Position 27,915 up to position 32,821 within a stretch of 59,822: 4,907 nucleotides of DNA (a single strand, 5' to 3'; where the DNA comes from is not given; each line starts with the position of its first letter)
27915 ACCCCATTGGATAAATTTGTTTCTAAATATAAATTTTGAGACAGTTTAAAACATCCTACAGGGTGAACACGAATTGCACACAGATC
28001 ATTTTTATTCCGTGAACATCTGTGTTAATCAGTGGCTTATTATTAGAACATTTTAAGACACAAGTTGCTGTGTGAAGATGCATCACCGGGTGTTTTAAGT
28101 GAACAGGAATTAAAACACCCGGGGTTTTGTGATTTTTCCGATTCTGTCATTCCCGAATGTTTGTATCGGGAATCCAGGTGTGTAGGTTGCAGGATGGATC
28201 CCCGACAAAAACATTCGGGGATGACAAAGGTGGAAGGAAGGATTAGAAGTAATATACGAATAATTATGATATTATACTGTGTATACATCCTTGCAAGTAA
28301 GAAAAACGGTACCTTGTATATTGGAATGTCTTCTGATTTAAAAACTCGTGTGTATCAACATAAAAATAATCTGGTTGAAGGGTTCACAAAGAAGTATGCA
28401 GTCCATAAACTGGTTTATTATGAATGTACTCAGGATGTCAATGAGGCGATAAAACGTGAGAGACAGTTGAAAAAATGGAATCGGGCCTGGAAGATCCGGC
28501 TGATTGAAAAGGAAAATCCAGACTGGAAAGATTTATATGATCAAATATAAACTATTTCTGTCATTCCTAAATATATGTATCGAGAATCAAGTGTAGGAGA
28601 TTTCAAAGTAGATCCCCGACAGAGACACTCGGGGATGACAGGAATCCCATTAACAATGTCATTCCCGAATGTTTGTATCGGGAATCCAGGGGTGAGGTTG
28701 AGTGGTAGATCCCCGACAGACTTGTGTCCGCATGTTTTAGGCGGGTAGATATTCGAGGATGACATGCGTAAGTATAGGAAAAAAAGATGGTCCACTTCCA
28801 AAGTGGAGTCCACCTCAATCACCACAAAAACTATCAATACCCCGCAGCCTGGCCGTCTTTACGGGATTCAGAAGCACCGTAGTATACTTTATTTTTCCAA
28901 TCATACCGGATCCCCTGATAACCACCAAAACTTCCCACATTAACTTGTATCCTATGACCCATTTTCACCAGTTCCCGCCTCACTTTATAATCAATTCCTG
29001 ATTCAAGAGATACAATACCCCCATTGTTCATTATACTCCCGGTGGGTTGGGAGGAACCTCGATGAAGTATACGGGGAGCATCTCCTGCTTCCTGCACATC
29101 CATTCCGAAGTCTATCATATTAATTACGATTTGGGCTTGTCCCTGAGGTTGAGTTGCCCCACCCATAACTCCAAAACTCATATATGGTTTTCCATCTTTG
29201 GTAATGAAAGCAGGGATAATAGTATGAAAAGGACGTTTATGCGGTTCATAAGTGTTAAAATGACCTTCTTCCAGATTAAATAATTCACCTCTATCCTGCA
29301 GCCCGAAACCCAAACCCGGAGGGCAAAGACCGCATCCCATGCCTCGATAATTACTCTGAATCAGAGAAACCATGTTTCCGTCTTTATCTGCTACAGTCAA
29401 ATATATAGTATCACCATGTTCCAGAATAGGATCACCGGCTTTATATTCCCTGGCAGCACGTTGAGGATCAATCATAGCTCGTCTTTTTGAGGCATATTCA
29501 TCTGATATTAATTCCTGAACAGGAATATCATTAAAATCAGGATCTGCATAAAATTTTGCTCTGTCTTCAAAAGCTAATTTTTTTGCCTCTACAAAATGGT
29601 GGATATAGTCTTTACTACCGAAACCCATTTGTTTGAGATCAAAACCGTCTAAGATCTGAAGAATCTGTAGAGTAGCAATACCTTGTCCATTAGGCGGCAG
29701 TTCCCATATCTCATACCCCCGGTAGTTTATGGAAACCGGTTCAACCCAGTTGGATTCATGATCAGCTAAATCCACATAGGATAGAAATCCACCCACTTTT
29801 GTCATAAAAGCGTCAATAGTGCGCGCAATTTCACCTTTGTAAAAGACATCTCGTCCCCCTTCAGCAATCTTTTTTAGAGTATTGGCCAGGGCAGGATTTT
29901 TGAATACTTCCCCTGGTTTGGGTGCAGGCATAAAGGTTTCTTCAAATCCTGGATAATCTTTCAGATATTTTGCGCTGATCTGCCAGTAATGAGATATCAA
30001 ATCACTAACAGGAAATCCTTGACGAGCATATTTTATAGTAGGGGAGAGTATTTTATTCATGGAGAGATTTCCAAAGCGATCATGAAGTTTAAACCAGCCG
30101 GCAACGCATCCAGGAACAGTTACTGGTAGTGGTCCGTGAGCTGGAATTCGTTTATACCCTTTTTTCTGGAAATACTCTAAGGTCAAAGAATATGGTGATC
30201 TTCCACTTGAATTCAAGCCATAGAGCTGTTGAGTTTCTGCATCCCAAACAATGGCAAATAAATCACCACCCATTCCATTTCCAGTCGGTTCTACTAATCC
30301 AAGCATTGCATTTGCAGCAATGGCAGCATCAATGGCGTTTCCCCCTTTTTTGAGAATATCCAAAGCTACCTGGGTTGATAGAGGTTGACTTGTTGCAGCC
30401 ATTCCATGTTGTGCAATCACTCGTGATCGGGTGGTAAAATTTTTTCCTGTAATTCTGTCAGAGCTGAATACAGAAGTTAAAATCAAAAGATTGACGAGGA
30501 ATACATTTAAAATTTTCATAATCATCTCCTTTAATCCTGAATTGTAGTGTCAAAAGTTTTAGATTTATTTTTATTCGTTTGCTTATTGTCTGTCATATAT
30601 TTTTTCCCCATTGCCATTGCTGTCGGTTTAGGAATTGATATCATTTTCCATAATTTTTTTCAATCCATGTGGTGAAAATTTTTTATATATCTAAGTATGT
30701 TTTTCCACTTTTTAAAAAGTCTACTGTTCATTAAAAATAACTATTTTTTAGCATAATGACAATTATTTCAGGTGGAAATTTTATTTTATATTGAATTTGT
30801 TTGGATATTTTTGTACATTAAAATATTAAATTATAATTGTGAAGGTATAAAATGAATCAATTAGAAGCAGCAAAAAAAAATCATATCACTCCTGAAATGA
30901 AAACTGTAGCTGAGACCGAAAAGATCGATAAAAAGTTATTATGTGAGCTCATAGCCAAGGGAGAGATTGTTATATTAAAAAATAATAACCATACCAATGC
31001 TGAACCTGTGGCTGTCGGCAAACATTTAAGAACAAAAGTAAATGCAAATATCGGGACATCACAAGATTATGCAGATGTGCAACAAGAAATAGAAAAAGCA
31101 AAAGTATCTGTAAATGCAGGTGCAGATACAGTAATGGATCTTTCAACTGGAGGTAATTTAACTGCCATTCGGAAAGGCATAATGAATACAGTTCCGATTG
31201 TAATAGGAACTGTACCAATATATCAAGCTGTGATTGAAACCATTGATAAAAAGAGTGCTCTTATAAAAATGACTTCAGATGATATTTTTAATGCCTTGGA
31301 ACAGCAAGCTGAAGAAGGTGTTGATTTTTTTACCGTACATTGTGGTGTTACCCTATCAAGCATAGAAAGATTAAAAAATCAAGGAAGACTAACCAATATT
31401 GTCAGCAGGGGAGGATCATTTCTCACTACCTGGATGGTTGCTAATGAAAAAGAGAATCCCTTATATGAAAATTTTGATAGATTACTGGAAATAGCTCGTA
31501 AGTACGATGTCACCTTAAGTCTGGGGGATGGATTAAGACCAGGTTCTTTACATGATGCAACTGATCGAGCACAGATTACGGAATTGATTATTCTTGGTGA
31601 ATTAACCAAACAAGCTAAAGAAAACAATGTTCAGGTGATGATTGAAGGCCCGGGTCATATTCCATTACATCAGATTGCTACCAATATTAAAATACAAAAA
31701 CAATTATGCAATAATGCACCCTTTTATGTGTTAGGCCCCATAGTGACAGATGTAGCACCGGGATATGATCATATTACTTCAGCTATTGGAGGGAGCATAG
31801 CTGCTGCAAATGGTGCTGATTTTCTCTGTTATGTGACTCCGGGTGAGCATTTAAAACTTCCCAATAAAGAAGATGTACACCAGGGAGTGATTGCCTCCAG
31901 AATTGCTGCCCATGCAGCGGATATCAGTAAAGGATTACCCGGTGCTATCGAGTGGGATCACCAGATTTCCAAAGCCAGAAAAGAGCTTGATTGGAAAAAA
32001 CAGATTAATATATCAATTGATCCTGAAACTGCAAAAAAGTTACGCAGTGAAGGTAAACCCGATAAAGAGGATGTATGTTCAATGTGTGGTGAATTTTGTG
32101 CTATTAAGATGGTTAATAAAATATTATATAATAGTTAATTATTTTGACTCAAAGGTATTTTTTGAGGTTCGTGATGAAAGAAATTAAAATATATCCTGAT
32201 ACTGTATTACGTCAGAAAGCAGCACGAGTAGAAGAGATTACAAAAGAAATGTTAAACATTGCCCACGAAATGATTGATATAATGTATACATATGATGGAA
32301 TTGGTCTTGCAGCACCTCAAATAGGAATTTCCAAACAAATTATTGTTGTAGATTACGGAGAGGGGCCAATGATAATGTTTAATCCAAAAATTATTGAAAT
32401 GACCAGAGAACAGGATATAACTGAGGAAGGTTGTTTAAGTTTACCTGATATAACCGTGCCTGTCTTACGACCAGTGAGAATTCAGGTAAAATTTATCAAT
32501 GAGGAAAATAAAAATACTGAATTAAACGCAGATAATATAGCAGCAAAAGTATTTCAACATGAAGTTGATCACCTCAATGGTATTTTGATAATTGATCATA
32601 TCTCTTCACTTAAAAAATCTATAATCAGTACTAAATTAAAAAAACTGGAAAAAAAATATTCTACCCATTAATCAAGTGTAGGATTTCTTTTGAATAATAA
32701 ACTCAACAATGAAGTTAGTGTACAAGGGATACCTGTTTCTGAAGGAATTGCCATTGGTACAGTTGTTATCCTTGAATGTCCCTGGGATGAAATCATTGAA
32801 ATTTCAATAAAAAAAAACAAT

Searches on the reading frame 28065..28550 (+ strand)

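Call 88: search_protein_families(library=pfam, proteins=[window:28065-28550:+], max_evalue=0.01)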
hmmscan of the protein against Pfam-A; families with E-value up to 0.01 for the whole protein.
window:28065-28550:+ (161 aa): 2 families
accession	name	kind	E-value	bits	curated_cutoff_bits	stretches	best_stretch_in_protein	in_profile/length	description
PF01541.30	GIY-YIG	-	1.6e-16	60.8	22.6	1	71-144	2-77/78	GIY-YIG catalytic domain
PF10544.15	T5orf172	-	0.00027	21.8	20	1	72-147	2-75/101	T5orf172 domain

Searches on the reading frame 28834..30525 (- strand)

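Call 88: search_protein_families(library=pfam, proteins=[window:28834-30525:-], max_evalue=0.01)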
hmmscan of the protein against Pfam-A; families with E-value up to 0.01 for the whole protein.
window:28834-30525:- (563 aa): 1 family
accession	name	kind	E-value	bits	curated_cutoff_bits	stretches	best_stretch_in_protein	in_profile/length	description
PF01019.26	G_glu_transpept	-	6e-157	524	27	1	56-558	2-512/512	Gamma-glutamyltranspeptidase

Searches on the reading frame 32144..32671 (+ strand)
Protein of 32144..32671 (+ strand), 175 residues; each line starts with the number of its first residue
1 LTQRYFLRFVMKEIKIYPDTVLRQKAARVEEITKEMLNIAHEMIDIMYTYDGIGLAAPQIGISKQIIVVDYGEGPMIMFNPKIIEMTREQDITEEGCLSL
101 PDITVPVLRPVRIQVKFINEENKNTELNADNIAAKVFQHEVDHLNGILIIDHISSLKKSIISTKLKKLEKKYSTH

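Call 88: search_protein_families(library=pfam, proteins=[window:32144-32671:+], max_evalue=0.01)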
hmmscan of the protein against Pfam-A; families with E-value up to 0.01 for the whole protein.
window:32144-32671:+ (175 aa): 1 family
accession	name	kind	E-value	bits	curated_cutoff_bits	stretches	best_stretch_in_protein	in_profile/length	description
PF01327.26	Pep_deformylase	-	4.8e-49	166.4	22.8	1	11-158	1-155/156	Polypeptide deformylase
